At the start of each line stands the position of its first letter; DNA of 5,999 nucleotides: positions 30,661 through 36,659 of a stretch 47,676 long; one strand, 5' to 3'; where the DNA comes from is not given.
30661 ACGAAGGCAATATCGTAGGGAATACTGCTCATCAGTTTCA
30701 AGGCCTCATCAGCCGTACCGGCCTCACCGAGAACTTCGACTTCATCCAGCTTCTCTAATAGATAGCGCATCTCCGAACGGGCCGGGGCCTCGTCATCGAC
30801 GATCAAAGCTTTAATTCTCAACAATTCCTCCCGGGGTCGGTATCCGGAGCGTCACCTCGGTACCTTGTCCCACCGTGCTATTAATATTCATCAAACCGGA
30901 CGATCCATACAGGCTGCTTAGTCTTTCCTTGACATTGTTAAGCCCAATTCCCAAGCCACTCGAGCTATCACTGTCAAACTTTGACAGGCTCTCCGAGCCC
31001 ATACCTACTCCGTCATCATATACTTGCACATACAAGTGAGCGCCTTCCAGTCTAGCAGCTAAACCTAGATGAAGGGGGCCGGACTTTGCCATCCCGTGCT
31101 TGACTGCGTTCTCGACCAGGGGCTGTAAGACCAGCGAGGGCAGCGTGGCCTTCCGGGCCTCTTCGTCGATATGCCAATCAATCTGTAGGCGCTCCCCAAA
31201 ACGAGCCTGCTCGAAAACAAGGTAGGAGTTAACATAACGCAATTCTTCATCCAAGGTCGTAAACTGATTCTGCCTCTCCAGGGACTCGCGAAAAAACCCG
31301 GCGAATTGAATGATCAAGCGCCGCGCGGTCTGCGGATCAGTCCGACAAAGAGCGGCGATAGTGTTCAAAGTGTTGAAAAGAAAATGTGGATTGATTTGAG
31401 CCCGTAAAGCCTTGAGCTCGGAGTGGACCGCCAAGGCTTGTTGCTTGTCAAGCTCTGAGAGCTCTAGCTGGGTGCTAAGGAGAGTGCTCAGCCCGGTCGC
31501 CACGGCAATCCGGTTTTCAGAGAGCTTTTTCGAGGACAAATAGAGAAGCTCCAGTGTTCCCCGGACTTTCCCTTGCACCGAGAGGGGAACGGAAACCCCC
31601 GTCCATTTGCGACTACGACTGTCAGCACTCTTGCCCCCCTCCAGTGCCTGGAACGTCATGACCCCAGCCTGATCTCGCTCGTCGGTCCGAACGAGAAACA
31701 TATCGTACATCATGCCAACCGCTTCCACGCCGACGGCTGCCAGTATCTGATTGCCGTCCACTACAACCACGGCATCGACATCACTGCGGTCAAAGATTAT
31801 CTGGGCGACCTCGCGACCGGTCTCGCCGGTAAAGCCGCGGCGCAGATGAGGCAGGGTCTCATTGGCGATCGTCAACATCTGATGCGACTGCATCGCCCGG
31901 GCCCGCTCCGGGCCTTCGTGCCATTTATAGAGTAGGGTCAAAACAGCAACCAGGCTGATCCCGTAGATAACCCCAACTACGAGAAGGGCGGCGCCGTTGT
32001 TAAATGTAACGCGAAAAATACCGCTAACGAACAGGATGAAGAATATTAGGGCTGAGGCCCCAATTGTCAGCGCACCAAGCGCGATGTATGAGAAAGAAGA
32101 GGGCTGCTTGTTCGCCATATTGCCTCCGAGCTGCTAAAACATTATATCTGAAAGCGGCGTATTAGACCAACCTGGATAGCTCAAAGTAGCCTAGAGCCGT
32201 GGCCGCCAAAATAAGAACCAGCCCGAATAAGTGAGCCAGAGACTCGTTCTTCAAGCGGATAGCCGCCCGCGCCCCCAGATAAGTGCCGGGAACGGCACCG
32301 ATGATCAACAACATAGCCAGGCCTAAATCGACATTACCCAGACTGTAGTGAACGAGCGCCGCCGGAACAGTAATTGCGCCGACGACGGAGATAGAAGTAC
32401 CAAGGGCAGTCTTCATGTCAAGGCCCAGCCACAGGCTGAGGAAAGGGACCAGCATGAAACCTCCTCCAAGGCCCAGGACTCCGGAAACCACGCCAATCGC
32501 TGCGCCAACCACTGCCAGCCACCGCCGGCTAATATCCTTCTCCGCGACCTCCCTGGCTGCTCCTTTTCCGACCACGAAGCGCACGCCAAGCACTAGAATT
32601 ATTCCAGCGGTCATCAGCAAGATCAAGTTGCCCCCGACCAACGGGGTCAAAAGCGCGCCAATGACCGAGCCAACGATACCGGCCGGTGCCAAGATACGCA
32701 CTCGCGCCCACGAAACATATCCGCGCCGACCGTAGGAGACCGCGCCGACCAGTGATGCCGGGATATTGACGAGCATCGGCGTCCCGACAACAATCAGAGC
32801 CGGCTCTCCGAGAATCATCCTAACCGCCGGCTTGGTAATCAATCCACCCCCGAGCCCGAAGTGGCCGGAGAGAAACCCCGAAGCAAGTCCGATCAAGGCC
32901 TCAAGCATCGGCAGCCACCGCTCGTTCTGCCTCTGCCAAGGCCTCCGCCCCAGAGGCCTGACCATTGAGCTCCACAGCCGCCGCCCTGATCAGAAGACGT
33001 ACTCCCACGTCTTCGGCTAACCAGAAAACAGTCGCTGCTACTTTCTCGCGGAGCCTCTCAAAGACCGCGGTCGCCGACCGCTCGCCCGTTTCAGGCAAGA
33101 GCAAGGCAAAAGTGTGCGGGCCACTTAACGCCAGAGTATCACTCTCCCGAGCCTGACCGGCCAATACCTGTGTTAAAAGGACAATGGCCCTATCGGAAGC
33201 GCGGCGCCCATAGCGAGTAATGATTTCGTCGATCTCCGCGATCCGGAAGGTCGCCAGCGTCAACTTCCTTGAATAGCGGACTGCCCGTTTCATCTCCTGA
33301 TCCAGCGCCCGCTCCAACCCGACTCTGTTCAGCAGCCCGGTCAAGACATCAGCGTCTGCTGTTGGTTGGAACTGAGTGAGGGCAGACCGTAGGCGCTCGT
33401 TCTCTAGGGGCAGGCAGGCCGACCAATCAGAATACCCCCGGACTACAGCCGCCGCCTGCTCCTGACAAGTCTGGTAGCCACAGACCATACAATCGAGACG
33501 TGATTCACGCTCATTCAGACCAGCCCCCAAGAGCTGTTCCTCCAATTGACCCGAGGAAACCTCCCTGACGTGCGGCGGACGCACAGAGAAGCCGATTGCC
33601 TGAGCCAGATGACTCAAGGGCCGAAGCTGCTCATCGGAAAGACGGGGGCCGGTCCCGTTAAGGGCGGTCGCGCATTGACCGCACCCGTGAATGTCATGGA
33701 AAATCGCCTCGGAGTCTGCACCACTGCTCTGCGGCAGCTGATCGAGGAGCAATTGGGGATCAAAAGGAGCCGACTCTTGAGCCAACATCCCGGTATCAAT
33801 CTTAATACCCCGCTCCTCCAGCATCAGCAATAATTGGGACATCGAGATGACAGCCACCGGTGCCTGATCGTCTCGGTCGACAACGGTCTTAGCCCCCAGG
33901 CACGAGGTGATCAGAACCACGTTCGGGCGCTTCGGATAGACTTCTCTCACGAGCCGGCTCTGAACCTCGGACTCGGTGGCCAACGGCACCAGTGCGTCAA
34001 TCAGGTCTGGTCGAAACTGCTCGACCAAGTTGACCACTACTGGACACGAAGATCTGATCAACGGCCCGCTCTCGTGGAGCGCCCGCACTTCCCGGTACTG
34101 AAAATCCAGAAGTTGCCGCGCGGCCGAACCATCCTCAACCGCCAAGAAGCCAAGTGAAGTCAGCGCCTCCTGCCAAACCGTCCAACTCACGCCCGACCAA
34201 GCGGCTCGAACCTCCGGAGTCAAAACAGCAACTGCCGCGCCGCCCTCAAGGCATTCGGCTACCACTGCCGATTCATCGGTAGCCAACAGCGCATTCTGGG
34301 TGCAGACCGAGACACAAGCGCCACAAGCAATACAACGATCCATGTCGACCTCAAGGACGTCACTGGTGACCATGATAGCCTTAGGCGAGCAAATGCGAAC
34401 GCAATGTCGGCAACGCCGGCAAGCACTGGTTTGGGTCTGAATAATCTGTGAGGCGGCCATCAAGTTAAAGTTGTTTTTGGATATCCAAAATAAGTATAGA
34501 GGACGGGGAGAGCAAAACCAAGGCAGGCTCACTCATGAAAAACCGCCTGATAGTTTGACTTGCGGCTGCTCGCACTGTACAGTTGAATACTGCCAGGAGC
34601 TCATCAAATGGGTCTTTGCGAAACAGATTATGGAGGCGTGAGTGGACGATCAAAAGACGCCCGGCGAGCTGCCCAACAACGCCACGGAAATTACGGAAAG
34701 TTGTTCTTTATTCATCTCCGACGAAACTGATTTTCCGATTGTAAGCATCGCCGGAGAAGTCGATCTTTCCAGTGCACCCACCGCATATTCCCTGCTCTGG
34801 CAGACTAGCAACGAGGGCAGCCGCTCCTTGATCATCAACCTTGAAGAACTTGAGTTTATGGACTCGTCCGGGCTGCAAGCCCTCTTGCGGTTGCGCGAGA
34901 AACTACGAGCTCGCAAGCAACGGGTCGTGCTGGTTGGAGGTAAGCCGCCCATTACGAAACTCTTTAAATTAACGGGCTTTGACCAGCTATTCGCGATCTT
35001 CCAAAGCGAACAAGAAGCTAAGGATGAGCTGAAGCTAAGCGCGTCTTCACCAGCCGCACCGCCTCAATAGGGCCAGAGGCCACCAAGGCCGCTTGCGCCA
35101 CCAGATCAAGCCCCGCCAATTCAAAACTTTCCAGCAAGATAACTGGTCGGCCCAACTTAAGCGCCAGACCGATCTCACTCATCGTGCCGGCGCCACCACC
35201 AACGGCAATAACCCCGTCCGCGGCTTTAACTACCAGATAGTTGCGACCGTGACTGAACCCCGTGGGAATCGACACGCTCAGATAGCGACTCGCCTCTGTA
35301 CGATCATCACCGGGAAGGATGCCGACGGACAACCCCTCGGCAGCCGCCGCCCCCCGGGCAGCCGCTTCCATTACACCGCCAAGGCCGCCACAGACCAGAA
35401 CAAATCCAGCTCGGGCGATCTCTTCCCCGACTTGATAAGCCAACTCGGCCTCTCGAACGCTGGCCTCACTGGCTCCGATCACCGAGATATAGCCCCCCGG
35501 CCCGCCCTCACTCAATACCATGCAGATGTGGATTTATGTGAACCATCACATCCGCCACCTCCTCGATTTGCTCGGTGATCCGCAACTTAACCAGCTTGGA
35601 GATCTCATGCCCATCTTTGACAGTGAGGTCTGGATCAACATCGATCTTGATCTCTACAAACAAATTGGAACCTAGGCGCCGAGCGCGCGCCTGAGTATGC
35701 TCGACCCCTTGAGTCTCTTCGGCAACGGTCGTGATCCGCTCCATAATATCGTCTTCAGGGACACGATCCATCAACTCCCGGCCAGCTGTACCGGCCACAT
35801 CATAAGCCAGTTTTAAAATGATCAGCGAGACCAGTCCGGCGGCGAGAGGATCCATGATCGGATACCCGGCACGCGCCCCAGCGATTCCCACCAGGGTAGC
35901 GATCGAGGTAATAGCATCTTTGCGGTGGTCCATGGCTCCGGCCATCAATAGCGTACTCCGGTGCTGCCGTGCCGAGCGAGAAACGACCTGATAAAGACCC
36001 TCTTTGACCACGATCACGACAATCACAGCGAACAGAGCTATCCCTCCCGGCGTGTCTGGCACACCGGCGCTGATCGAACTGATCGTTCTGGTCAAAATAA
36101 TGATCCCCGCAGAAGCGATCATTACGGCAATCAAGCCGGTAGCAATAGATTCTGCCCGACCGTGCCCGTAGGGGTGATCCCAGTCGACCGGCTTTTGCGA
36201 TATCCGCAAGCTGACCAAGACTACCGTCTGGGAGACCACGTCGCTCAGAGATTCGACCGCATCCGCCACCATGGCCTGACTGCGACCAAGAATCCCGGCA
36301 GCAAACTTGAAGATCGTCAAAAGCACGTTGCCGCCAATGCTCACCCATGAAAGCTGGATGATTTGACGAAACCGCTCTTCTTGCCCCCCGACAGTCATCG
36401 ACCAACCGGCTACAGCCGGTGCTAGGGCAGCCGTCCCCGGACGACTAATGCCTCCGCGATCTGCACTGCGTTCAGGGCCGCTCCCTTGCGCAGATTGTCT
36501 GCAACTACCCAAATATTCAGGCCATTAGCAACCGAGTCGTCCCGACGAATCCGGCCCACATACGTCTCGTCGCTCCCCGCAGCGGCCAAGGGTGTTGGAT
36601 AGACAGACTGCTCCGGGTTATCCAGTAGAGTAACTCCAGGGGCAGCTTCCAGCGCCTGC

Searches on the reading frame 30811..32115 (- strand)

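Call 25: search_protein_families(library=pfam, proteins=[window:30811-32115:-], max_evalue=0.0001)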
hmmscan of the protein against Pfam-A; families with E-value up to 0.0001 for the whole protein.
window:30811-32115:- (434 aa): 2 families
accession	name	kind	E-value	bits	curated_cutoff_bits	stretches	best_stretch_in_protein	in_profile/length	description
PF06580.19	His_kinase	-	1.2e-27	96.4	25.2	1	233-310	2-81/81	Histidine kinase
PF02518.31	HATPase_c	-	8.2e-15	55.6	26.4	1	327-427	7-109/111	Histidine kinase-, DNA gyrase B-, and HSP90-like ATPase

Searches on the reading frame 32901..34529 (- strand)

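Call 25: search_protein_families(library=pfam, proteins=[window:32901-34529:-], max_evalue=0.0001)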
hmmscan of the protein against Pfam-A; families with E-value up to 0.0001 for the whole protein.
window:32901-34529:- (542 aa): 8 families
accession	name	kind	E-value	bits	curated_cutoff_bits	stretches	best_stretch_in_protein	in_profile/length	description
PF00990.26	GGDEF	-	1.1e-15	58.3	23.8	1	391-538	1-151/161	Diguanylate cyclase, GGDEF domain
PF02906.19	Fe_hyd_lg_C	-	6.9e-14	52.5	22.1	1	100-246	4-170/245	Iron only hydrogenase large subunit, C-terminal domain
PF00037.32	Fer4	-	4.8e-07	29.8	21.1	1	60-81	2-23/24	4Fe-4S binding domain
PF12838.12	Fer4_7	-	6.4e-06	27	27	1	37-80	2-52/52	4Fe-4S dicluster domain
PF13187.11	Fer4_9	-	8.4e-06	26.2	27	1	36-80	1-51/52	4Fe-4S dicluster domain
PF04060.18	FeS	-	1.5e-05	25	23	1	345-374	4-33/33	Putative Fe-S cluster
PF13237.11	Fer4_10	-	2.3e-05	24.7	25.5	1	32-76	4-52/53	4Fe-4S dicluster domain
PF12837.12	Fer4_6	-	5.8e-05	23.3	25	0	59-77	2-20/24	4Fe-4S binding domain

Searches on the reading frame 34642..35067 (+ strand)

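Call 27: search_protein_families(library=pfam, proteins=[window:34642-35067:+], max_evalue=0.0001)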
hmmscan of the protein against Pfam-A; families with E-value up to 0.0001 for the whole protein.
window:34642-35067:+ (142 aa): 2 families
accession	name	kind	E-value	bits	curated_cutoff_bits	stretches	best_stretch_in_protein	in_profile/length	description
PF01740.26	STAS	-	8.2e-21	74.2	22.6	1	31-126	10-106/106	STAS domain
PF13466.11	STAS_2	-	3.9e-14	53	29.2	1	34-114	1-80/80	STAS domain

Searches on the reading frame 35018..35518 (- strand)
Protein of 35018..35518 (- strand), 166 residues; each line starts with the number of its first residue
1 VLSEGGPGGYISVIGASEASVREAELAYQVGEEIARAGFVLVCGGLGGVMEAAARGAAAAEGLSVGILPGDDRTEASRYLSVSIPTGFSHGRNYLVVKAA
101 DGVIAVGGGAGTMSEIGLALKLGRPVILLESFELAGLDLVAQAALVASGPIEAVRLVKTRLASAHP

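Call 24: search_protein_families(library=pfam, proteins=[window:35018-35518:-], max_evalue=0.0001)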
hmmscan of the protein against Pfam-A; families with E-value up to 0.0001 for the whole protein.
window:35018-35518:- (166 aa): 3 families
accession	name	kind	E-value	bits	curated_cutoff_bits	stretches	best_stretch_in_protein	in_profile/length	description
PF18306.6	LDcluster4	-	2.2e-43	147.9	26.3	1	10-131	3-125/151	SLOG cluster4 family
PF03641.19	Lysine_decarbox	-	2.4e-07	31.4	27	1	50-117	1-70/131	Possible lysine decarboxylase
PF02481.21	DNA_processg_A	-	1.6e-05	24.6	29.6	0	10-70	46-106/212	DNA recombination-mediator protein A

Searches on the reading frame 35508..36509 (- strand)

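Call 24: search_protein_families(library=pfam, proteins=[window:35508-36509:-], max_evalue=0.0001)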
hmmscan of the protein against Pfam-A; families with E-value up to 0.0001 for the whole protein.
window:35508-36509:- (333 aa): 2 families
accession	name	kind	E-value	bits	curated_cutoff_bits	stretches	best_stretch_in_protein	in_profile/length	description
PF01545.26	Cation_efflux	-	1.5e-42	146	26.6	1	55-247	2-198/198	Cation efflux family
PF16916.11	ZT_dimer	-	5.4e-16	58.8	26.7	1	251-328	1-78/78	Dimerisation domain of Zinc Transporter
